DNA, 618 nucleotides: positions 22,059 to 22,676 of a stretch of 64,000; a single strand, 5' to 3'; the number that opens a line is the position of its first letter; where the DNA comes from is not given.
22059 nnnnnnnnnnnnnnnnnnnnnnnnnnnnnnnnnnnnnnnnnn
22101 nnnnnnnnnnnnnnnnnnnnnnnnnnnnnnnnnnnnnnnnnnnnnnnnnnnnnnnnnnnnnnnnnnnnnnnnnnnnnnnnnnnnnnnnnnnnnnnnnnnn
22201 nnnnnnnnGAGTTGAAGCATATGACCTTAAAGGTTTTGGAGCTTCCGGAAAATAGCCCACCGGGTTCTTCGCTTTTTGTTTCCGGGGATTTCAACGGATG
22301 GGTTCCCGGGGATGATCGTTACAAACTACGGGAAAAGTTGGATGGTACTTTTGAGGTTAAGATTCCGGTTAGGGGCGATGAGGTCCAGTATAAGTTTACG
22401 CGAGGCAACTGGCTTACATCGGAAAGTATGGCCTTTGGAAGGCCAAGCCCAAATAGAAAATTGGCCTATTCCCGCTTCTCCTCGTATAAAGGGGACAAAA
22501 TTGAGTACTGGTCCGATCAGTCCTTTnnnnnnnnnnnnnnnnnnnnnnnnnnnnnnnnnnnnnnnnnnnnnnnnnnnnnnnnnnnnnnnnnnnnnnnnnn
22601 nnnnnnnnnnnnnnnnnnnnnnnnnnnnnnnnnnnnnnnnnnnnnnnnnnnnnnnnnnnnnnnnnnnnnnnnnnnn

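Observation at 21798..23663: One-component transmembrane AraC with tandem starch-binding-like modules: a possible alternative to SusR/HTCS sensing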

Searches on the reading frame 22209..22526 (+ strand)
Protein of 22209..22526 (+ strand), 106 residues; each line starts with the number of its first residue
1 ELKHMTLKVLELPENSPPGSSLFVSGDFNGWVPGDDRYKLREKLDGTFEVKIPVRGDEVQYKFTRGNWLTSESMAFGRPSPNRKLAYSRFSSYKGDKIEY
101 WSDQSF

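Call 27: search_solved_structures(query=A2, max_evalue=1, show_alignments=3)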
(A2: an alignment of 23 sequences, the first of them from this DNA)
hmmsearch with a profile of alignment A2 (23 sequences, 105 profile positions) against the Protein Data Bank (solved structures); distinct sequences matched with E-value up to 1: 13.
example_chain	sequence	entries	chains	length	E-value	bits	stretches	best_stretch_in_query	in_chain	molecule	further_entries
8dge_A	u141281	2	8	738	0.0051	20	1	5-53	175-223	Alpha amylase, catalytic domain protein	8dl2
8dl1_A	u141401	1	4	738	0.0055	19.9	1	5-53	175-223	Alpha amylase, catalytic domain protein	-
5clt_A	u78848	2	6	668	0.16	15.2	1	14-52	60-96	1,4-alpha-glucan-branching enzyme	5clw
4bzy_A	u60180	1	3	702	0.17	15.1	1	14-52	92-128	1,4-ALPHA-GLUCAN-BRANCHING ENZYME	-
2wan_A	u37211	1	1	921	0.21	14.8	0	24-68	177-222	PULLULANASE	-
1z0m_A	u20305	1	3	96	0.22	14.7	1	16-67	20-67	5'-AMP-activated protein kinase, beta-1 subunit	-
4yef_A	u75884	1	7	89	0.24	14.6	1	16-67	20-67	5'-AMP-activated protein kinase subunit beta-1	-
1z0n_A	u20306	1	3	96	0.26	14.5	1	16-67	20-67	5'-AMP-activated protein kinase, beta-1 subunit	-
4y0g_A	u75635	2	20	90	0.37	14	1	17-66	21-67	5'-AMP-activated protein kinase subunit beta-2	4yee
2f15_A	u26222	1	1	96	0.38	13.9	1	17-66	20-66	5'-AMP-activated protein kinase, beta-2 subunit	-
7p43_A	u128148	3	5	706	0.41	13.8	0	14-50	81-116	1,4-alpha-glucan-branching enzyme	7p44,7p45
2lu3_A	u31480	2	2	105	0.45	13.7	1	17-66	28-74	5'-AMP-activated protein kinase subunit beta-2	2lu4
4qfg_B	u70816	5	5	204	0.85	12.8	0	17-67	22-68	5'-AMP-activated protein kinase subunit beta-1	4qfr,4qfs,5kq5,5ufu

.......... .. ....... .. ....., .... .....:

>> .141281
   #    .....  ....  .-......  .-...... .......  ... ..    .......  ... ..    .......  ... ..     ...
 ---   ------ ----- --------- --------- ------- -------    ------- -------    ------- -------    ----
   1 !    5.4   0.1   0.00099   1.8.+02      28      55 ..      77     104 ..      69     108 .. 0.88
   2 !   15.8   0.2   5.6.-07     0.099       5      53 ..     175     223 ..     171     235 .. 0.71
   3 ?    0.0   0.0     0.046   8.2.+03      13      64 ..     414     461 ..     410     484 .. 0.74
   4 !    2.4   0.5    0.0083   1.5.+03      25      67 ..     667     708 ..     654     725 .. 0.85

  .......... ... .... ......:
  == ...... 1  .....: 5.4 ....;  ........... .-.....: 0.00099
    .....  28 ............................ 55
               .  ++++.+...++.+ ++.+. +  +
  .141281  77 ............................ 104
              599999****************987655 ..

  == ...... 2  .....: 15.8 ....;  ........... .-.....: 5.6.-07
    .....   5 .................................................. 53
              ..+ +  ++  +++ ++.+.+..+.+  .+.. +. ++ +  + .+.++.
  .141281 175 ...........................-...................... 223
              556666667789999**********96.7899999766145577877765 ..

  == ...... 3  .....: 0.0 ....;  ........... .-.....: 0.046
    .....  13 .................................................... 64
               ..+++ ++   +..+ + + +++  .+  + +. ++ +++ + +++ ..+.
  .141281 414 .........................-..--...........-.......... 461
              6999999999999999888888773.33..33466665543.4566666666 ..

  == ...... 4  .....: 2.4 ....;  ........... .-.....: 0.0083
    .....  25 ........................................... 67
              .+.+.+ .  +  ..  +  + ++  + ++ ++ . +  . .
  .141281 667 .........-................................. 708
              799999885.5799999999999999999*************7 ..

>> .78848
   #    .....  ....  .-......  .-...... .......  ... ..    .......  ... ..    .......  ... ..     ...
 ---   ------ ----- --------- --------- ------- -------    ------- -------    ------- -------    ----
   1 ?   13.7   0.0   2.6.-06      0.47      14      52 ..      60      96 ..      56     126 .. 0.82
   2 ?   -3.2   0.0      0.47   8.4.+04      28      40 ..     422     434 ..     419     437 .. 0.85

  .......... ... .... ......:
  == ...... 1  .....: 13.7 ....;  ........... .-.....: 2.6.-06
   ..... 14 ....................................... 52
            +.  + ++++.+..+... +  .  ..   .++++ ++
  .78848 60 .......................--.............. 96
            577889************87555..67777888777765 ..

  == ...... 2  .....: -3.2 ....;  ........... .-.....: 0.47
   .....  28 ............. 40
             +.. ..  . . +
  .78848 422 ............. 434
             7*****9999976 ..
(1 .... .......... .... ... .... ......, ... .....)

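Call 32: predict_structure(alignment_id=A2)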
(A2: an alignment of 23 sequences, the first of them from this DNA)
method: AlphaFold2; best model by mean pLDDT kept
length: 106 residues; sequences in the alignment: 23
mean_pLDDT: 93.3   pTM: 0.85
mean pLDDT of the five models: 93.3, 91.5, 89.6, 89.0, 88.9
residues with pLDDT >= 90: 87; 70-90: 17; 50-70: 2; < 50: 0
segments of 3 or more residues with pLDDT < 50: none
pLDDT, mean of each block of 10 residues (from residue 1): 93 93 98 98 97 95 97 90 92 88 83
secondary structure, 60 per line:
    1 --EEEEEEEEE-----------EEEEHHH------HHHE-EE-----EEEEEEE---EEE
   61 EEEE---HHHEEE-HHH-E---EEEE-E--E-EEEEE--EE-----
elements in order: E3-11 E23-26 E48-54 E58-64 E71-73 E83-86 E93-97

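Call 34: fold_search(model_id=the predicted structure, library=pdb)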
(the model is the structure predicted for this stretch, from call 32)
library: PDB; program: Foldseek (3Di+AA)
matches with E <= 10: 1215; with E <= 0.001: 5
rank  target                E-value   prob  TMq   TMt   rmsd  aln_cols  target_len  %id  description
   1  6fhv_A                1.7e-04  1.00  0.63  0.14   3.7       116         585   19  Crystal structure of Penicillium oxalicum Glucoamylase (released 2018-05-09)
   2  8x8k_A                3.5e-04  1.00  0.48  0.52   5.6       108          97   19  Crystal structure of STBD1 CBM20 domain in complex with maltotetraose (released 2024-09-18)
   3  8x8k_C                4.9e-04  1.00  0.47  0.50   5.8       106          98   18  Crystal structure of STBD1 CBM20 domain in complex with maltotetraose (released 2024-09-18)
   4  1d7f_A                8.3e-04  1.00  0.53  0.11   4.2       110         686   14  CRYSTAL STRUCTURE OF ASPARAGINE 233-REPLACED CYCLODEXTRIN GLUCANOTRANSFERASE FROM ALKALOPHILIC BACILLUS SP. 1011 DETER (released 2000-03-17)
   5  3cgt_A                8.7e-04  1.00  0.58  0.12   3.8       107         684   16  STRUCTURE OF CYCLODEXTRIN GLYCOSYLTRANSFERASE COMPLEXED WITH ITS MAIN PRODUCT BETA-CYCLODEXTRIN (released 1998-05-27)
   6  1cqy                  1.0e-03  1.00  0.51  0.53   4.4       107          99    6  STARCH BINDING DOMAIN OF BACILLUS CEREUS BETA-AMYLASE (released 1999-08-20)
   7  2z0b_E                1.1e-03  1.00  0.59  0.59   9.0       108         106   19  Crystal structure of CBM20 domain of human putative glycerophosphodiester phosphodiesterase 5 (KIAA1434) (released 2008-05-06)
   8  3wms                  1.4e-03  1.00  0.54  0.11   4.1       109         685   16  The crystal structure of Y195I mutant alpha-cyclodextrin glycosyltransferase from Paenibacillus macerans (released 2014-11-12)
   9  1v3k_A                1.4e-03  1.00  0.54  0.11   4.1       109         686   16  Crystal structure of F283Y mutant cyclodextrin glycosyltransferase (released 2004-08-03)
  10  2z0b_C                1.5e-03  1.00  0.48  0.44   9.8       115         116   20  Crystal structure of CBM20 domain of human putative glycerophosphodiester phosphodiesterase 5 (KIAA1434) (released 2008-05-06)
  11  4yee_A                1.6e-03  1.00  0.51  0.64   5.1        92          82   21  beta2 carbohydrate binding module (CBM) of AMP-activated protein kinase (AMPK) in complex with glucosyl-beta-cyclodext (released 2015-04-01)
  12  1b90                  1.7e-03  1.00  0.53  0.14   4.4       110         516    7  BACILLUS CEREUS BETA-AMYLASE APO FORM (released 1999-03-15)
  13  2z0b_B                1.9e-03  1.00  0.60  0.59   8.9       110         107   19  Crystal structure of CBM20 domain of human putative glycerophosphodiester phosphodiesterase 5 (KIAA1434) (released 2008-05-06)
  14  1ukt_A                2.1e-03  1.00  0.53  0.11   4.2       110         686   14  Crystal structure of Y100L mutant cyclodextrin glucanotransferase compexed with an acarbose (released 2004-02-24)
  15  1veo_A                2.1e-03  0.99  0.41  0.12   7.4       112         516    7  Crystal Structure Analysis of Y164F/maltose of Bacillus cereus Beta-Amylase at pH 4.6 (released 2005-05-24)
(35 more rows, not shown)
